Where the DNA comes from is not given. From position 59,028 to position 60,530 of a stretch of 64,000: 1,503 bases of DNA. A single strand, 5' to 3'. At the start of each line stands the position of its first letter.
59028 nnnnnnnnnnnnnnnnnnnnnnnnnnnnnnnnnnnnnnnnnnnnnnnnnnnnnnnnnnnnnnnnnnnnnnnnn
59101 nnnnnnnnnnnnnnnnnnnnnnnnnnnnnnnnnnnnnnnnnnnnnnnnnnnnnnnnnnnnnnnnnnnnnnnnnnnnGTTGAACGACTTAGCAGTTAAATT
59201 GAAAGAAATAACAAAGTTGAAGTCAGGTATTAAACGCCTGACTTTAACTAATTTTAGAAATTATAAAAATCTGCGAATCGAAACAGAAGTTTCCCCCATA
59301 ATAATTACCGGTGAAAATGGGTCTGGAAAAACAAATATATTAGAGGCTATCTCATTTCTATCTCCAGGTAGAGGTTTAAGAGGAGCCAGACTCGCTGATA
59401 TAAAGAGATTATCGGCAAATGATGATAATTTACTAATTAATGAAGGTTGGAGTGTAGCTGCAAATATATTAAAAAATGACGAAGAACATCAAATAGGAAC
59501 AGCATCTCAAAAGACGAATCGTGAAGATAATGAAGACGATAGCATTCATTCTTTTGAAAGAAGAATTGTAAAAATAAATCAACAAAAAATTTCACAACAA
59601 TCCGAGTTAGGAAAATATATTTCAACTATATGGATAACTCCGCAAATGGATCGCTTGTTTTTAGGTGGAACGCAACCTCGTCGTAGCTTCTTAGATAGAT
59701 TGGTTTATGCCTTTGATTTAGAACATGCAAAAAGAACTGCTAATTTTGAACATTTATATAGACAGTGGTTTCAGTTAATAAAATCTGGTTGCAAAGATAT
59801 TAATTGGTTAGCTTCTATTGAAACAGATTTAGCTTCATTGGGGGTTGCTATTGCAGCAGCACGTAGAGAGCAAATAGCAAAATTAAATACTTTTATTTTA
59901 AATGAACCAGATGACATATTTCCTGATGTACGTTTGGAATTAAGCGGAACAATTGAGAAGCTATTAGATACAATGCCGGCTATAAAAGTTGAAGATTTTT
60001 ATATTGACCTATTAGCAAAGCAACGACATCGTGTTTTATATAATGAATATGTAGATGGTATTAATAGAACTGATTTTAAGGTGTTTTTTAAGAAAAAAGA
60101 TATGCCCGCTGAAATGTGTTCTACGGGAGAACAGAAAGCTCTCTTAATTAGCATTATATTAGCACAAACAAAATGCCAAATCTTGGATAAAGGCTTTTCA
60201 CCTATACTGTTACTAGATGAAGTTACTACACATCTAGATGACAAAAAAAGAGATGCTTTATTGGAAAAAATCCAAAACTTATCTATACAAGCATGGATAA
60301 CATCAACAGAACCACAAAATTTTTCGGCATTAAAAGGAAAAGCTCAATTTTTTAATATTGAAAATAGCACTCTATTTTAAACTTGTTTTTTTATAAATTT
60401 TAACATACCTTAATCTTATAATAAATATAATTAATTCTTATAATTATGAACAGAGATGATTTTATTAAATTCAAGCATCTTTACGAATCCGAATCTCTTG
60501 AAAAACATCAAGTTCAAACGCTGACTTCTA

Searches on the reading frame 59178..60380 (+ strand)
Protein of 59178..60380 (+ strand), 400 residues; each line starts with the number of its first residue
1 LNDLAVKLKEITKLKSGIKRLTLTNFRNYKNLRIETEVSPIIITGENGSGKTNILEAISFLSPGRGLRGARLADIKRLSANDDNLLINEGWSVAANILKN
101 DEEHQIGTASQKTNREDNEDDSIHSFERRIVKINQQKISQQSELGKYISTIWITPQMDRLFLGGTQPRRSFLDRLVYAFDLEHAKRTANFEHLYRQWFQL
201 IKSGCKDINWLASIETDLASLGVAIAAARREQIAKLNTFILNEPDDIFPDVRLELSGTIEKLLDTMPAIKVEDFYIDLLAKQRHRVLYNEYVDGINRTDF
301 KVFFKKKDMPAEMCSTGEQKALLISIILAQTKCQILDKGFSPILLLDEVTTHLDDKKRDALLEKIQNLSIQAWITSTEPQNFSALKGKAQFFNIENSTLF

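Call 43: search_protein_families(library=pfam, proteins=[window:59178-60380:+], max_evalue=0.0001)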
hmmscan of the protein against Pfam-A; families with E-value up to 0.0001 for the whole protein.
window:59178-60380:+ (400 aa): 5 families
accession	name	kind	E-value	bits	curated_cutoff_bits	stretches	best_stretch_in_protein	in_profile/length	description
PF02463.25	SMC_N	-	3.6e-25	89.1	40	1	18-385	2-205/220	RecF/RecN/SMC N terminal domain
PF13304.12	AAA_21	-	3.3e-11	44.3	27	1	42-62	3-23/304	AAA domain, putative AbiEii toxin, Type IV TA system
PF13476.12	AAA_23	-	4.5e-11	44.2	27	1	20-152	1-135/201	AAA domain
PF13175.12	AAA_15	-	2.2e-10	41.1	32.1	1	18-63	3-49/374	AAA ATPase domain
PF13555.12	AAA_29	-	4.4e-05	23.6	27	1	19-61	2-45/61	P-loop containing region of AAA domain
